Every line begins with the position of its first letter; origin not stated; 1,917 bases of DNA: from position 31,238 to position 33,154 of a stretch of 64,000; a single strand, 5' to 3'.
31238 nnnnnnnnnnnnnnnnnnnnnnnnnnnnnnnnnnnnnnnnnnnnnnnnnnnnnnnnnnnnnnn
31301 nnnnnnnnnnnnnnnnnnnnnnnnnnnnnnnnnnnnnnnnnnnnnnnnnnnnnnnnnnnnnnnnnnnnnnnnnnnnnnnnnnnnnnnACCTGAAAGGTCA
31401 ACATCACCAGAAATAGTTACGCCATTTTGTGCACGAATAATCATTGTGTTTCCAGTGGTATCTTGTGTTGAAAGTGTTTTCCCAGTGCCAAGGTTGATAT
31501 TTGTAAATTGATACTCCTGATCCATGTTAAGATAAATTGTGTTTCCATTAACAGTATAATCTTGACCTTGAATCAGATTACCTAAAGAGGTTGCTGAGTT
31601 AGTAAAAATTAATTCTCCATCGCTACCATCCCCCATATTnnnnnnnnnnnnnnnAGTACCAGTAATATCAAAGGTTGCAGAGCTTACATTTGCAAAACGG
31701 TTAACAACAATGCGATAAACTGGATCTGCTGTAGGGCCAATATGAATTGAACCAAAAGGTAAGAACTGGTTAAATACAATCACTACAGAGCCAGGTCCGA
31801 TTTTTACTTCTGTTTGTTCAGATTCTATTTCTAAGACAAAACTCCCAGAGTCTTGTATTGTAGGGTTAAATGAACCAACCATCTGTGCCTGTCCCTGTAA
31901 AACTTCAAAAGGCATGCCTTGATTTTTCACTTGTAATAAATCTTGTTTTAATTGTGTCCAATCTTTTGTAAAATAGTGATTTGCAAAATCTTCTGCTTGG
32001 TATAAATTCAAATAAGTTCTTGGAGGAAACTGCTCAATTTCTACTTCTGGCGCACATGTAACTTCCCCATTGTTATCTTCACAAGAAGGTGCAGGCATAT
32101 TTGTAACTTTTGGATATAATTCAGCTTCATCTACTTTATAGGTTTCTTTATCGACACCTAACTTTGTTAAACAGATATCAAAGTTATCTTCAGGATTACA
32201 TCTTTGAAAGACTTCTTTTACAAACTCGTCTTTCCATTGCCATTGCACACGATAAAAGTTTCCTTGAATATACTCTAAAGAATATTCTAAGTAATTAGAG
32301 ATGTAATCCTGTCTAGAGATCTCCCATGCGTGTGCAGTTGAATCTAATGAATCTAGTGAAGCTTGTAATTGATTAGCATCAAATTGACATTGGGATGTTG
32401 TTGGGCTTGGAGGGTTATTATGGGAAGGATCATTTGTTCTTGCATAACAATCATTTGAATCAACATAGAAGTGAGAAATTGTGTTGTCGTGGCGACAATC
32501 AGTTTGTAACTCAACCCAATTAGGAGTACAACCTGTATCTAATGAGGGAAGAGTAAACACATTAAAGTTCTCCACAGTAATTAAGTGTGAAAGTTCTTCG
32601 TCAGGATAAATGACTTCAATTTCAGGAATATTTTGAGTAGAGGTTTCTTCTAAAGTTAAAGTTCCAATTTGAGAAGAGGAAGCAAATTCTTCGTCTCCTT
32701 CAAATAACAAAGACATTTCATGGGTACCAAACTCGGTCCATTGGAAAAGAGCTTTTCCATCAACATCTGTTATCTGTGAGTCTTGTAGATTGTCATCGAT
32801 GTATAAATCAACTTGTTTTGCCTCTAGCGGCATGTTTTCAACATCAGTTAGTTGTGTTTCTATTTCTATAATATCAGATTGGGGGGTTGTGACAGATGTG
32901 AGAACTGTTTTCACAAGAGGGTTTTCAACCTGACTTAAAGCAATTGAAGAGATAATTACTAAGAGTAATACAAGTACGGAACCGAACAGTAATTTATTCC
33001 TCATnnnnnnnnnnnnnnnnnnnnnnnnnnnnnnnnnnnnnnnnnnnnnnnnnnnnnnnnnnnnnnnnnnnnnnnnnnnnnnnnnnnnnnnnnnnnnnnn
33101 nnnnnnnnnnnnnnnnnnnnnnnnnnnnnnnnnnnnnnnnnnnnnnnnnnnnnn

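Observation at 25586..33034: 2482-aa secreted protein with ~9-10 FN3-like repeats, alternating CARDB/Ig repeats and a 300-aa Gly/Asn-rich segment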

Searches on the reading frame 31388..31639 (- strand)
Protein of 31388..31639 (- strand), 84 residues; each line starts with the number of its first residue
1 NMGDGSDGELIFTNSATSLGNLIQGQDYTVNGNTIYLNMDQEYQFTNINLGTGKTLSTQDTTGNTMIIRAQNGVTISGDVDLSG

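Call 60: find_related_loci(query=A4, collection=genome_contigs, flank=6000)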
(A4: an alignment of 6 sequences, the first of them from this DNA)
Query A4 (84 aa) in genome_contigs; peptide patterns used: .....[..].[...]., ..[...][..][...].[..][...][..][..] (x = any residue, [..] = any of these).
159 stretches matched a pattern; 2 encode a relative of the query (tblastn E <= 1e-3); 2 distinct loci.
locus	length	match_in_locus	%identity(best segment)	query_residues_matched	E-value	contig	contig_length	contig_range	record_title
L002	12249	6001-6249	52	1-83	1e-21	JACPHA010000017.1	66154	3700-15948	MAG: Candidatus Pacearchaeota archaeon isolate NC_groundwater_402_Ag_B-0.1um_34_21 GD18-4_B1_scaffold_1806735, whole gen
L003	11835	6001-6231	45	4-80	4e-14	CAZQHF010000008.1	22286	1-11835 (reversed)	MAG TPA_asm: uncultured Candidatus Saccharibacteria bacterium isolate binchicken_co27_102 genome assembly, contig: NODE_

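Call 72: find_related_loci(query=A4, collection=viral_contigs, flank=8000)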
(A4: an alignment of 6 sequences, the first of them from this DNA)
Query A4 (84 aa) in viral_contigs; peptide patterns used: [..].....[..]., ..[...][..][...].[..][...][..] (x = any residue, [..] = any of these).
458 stretches matched a pattern; 14 encode a relative of the query (tblastn E <= 1e-3); 14 distinct loci.
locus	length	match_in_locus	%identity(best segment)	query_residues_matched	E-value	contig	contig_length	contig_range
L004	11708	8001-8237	49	2-80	4e-20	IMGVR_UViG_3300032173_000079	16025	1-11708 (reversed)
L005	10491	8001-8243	43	2-80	2e-13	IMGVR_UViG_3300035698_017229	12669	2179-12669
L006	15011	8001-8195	35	2-84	6e-10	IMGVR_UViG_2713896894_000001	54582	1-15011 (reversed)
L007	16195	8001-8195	36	2-84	1e-9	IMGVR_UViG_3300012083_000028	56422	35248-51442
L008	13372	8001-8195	36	2-84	2e-9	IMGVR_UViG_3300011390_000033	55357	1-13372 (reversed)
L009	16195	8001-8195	36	2-84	3e-9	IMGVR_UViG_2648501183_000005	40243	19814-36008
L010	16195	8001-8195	35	2-84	8e-9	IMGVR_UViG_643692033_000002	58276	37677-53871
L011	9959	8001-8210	35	3-84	1e-6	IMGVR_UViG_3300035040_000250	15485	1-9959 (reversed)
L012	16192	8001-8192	31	2-84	3e-6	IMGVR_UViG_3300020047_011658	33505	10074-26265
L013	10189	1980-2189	32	3-84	9e-6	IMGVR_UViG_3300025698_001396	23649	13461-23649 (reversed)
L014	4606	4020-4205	33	3-83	3e-5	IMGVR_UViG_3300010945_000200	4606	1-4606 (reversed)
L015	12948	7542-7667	45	45-84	3e-5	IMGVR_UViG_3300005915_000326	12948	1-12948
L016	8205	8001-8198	33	3-84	4e-5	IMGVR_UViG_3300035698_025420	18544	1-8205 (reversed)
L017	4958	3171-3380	30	3-84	4e-5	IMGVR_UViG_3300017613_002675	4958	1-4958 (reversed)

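Call 75: search_protein_families(library=phrogs, proteins=[L007:1156-1746:+, L007:2054-2521:+, L007:3146-4108:+, L007:4797-6725:+, L007:6725-7495:+, L007:7537-7977:+, L007:7989-10553:+, L007:10583-11257:+, L007:11547-12254:+, L007:12251-13024:+], max_evalue=0.00001)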
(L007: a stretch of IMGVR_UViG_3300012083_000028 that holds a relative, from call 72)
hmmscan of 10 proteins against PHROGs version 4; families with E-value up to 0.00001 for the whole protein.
L007:1156-1746:+ (196 aa): 1 family
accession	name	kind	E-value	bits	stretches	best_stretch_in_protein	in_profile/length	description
phrog_442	-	connector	7.6e-16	59.2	1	3-191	86-260/270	head-tail adaptor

L007:2054-2521:+ (155 aa): 1 family
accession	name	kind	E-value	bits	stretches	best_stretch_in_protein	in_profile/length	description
phrog_5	-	connector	1.3e-16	62.2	1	3-153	92-213/239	tail completion or Neck1 protein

L007:3146-4108:+ (320 aa): 1 family
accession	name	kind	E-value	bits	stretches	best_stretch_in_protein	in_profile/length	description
phrog_290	-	tail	1.5e-15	58.4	1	6-319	13-338/411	minor tail protein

L007:4797-6725:+ (642 aa): 9 families
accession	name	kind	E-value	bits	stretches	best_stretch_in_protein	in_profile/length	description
phrog_9959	-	tail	7e-30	104.4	1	21-242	20-244/1708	tail length tape measure protein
phrog_1686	-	tail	2.6e-22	79.6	1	14-248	67-306/1224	tail length tape measure protein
phrog_12798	-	tail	1.3e-17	64.3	1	26-398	17-387/1031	tail length tape measure protein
phrog_1942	-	tail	1.2e-10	41.5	1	57-421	135-493/1178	tail length tape measure protein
phrog_34082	-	tail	2.5e-10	40.7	1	324-510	38-222/579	tail length tape measure protein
phrog_973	-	tail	1.1e-08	34.4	1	15-534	67-580/1465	tail length tape measure protein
phrog_16692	-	unknown function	5.6e-07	29.3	0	3-289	94-399/1107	-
phrog_29251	-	tail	5.8e-07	29.6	1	85-289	63-248/560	tail length tape measure protein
phrog_19914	-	tail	3.6e-06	26.5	1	273-615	574-896/946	tail length tape measure protein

L007:6725-7495:+ (256 aa): 3 families
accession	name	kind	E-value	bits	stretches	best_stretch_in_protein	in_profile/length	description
phrog_33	-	tail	3.6e-23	83.5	1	19-255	55-279/651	distal tail protein Dit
phrog_202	-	tail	4.8e-12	46.5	1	22-170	42-188/523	distal tail protein Dit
phrog_5577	-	tail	2.1e-08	34.9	1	23-232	40-270/295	minor tail protein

L007:7537-7977:+ (146 aa): 1 family
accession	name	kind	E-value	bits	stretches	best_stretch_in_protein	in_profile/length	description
phrog_644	-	unknown function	3.8e-46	158.1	1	12-146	4-144/174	-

L007:7989-10553:+ (854 aa): 1 family
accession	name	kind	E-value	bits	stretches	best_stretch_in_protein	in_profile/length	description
phrog_13336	-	unknown function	5.7e-07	30.1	1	5-76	4-68/339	-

L007:10583-11257:+ (224 aa): 0 families

L007:11547-12254:+ (235 aa): 0 families

L007:12251-13024:+ (257 aa): 23 families
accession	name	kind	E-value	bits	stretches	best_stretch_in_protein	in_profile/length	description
phrog_6700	-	lysis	8.9e-28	96.8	1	10-236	2606-2824/2898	endolysin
phrog_3578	-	lysis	5e-26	93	1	2-156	205-370/405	endolysin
phrog_7767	-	other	7.1e-25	88.9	1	11-144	5-121/194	metallo-endopeptidase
phrog_10030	-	tail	9.2e-24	83.9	1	31-128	1914-2012/2105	tail length tape measure protein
phrog_28672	-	other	3.3e-17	63.2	1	31-122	288-374/397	metallo-endopeptidase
phrog_4070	-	tail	3.5e-16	59.5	1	12-146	607-731/989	tail length tape measure protein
phrog_3084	-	lysis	9.4e-16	58.8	1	31-142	24-134/468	endolysin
phrog_1067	-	head and packaging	1.3e-15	58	1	29-126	760-849/991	minor head protein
phrog_16615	-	other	4.9e-15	56.3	1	29-121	417-504/529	peptidase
phrog_880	-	lysis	8.3e-15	56.1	1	30-144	28-138/435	endolysin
phrog_14988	-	other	1.4e-14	55.5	1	10-122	14-127/272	peptidase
phrog_167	-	tail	3.9e-13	49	1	28-151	1214-1291/1555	tail length tape measure protein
phrog_8537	-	unknown function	4.4e-12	47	1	28-147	15-123/384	-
phrog_28394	-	unknown function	7.9e-11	42.7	1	27-121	200-287/303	-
phrog_21656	-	other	9.9e-11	41.4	1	27-123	633-731/1022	peptidase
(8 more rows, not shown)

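Call 77: search_dna_similar(query=L007:7989-9200:+, collection=phages, mode=protein, max_evalue=0.001, max_rows=20)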
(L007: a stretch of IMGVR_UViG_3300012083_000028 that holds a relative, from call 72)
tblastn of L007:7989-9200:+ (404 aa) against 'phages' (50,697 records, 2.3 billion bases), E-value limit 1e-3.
No match.

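Call 96: search_dna_similar(query=L007:6725-7495:+, collection=phages, mode=protein, max_evalue=0.001, max_rows=12)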
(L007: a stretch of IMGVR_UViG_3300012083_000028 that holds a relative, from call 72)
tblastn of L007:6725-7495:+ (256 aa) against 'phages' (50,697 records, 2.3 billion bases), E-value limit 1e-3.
No match.

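Call 98: search_protein_families(library=phrogs, proteins=[L004:305-988:+, L004:1153-2130:+, L004:2659-4080:+, L004:4195-4593:+, L004:4593-6770:+, L004:6814-7191:+, L004:7358-7699:+, L004:7956-9146:+], max_evalue=0.0001)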
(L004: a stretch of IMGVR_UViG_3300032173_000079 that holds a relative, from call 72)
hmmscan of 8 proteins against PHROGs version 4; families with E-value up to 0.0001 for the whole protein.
L004:305-988:+ (227 aa): 0 families

L004:1153-2130:+ (325 aa): 3 families
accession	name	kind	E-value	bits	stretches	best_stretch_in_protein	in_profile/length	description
phrog_18409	-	tail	9.2e-20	72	1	12-268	8-264/310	minor tail protein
phrog_290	-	tail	6.9e-18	66.1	1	1-304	8-314/411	minor tail protein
phrog_3776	-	unknown function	9.3e-07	29.6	0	37-75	31-69/143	-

L004:2659-4080:+ (473 aa): 10 families
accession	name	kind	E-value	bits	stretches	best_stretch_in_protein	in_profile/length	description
phrog_5493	-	tail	4.3e-33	115.7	2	93-315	617-830/1102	tail length tape measure protein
phrog_1204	-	tail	2e-19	70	1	24-392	638-974/1483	tail protein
phrog_305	-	tail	2.2e-10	40.9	1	236-401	442-602/1001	tail length tape measure protein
phrog_4372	-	tail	3.5e-09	35.7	1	238-394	1116-1262/1681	tail length tape measure protein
phrog_6090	-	tail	3.9e-08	32.4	1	237-390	769-920/1853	tail length tape measure protein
phrog_1272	-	tail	1.6e-07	30.4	1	29-392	588-901/1606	tail length tape measure protein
phrog_58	-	tail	1.9e-07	30.8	1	25-397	527-895/1544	tail length tape measure protein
phrog_4200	-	tail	3.4e-07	30.2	1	44-391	266-542/732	tail length tape measure protein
phrog_991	-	tail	6.1e-06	25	1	102-467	550-919/1966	tail length tape measure protein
phrog_24198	-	unknown function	1.1e-05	26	0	256-402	4-148/350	-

L004:4195-4593:+ (132 aa): 0 families

L004:4593-6770:+ (725 aa): 0 families

L004:6814-7191:+ (125 aa): 1 family
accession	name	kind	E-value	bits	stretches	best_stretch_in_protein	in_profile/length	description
phrog_5417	-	unknown function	8.7e-13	49.4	1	6-119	34-151/156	-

L004:7358-7699:+ (113 aa): 1 family
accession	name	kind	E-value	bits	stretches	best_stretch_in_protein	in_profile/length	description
phrog_30212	-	unknown function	1e-05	26.5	1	41-108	128-198/202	-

L004:7956-9146:+ (396 aa): 0 families

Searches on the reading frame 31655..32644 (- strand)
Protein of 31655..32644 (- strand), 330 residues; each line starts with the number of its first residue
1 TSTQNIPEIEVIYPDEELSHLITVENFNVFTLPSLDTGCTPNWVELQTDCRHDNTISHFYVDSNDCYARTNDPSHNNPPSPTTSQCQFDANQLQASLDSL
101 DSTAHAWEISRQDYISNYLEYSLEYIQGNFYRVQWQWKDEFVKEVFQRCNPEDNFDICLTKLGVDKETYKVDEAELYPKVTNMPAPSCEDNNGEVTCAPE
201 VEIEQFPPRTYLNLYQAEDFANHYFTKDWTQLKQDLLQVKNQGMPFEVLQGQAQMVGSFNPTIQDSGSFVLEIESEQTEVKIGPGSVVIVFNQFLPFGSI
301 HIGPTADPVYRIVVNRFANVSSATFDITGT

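Call 9: search_protein_families(library=pfam, proteins=[window:31655-32644:-], max_evalue=1)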
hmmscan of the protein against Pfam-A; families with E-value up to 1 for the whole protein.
window:31655-32644:- (330 aa): 0 families

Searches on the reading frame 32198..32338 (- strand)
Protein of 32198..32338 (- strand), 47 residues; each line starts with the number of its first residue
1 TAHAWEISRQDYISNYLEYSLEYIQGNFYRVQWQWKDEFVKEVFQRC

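Call 85: find_related_loci(query=A6, collection=metagenome_contigs, flank=10000)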
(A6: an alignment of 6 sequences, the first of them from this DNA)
Query A6 (47 aa) in metagenome_contigs; peptide patterns used: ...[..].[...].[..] (x = any residue, [..] = any of these).
26 stretches matched a pattern; 4 encode a relative of the query (tblastn E <= 1e-3); 4 distinct loci.
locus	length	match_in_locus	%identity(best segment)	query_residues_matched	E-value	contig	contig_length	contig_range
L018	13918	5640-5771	48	4-47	2e-15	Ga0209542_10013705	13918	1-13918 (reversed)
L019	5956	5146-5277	48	4-47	2e-15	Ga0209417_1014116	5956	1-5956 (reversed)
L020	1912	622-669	61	29-46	8e-5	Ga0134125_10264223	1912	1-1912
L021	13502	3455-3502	61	29-46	1e-4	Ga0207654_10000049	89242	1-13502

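Call 88: search_protein_families(library=pfam, proteins=[L018:225-932:+, L018:925-4731:+, L018:4728-12395:+, L019:254-4237:+], max_evalue=0.001)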
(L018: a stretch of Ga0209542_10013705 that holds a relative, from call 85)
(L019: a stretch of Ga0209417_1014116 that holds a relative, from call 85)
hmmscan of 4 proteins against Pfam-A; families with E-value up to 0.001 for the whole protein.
L018:225-932:+ (235 aa): 0 families

L018:925-4731:+ (1268 aa): 5 families
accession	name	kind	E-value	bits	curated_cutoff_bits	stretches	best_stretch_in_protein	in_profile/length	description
PF05708.18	Peptidase_C92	-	8e-13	49.2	27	1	35-159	2-127/166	Permuted papain-like amidase enzyme, YaeF/YiiX, C92 family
PF07705.17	CARDB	-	2e-11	44.4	22.7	1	663-760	13-100/101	CARDB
PF00801.26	PKD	-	4.2e-08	33.5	23.5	1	1141-1210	8-74/80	PKD domain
PF17957.7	Big_7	-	1.2e-07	32.7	24.1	0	950-985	1-34/70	Bacterial Ig domain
PF18911.6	PKD_4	-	0.00012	22.5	27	0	1133-1210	4-77/85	PKD domain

L018:4728-12395:+ (2555 aa): 3 families
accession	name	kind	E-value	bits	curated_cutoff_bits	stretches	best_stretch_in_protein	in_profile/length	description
PF07705.17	CARDB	-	1.8e-32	112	22.7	3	1461-1559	2-100/101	CARDB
PF19077.6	Big_13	-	4.4e-07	30.8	27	0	1905-1958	40-94/102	Bacterial Ig-like domain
PF07495.19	Y_Y_Y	-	0.00021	21.6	26.6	0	1706-1737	23-53/65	Y_Y_Y domain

L019:254-4237:+ (1327 aa): 5 families
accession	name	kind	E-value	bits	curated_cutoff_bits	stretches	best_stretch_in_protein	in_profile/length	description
PF05708.18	Peptidase_C92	-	3.5e-12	47.1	27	1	97-216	2-125/166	Permuted papain-like amidase enzyme, YaeF/YiiX, C92 family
PF07705.17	CARDB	-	1e-11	45.3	22.7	1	722-819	13-100/101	CARDB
PF17957.7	Big_7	-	5.7e-08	33.7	24.1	0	1009-1044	1-34/70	Bacterial Ig domain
PF00801.26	PKD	-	5.7e-08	33.1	23.5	1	1200-1269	8-74/80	PKD domain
PF18911.6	PKD_4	-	4.3e-05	23.9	27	0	1192-1269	4-77/85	PKD domain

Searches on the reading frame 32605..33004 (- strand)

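Call 9: search_protein_families(library=pfam, proteins=[window:32605-33004:-], max_evalue=1)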
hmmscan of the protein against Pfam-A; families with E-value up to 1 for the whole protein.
window:32605-33004:- (133 aa): 3 families
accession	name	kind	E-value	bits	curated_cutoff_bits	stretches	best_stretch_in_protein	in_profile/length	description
PF16640.11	Big_3_5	-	0.0003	21.7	35.5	1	43-115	11-84/88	Bacterial Ig-like domain (group 3)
PF02369.22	Big_1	-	0.022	15.3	34.9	1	44-90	17-67/93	Bacterial Ig-like domain (group 1)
PF11576.14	HcgB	-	0.057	13.6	25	1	30-63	50-83/153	FeGP cofactor biosynthesis protein HcgB, guanylyltransferase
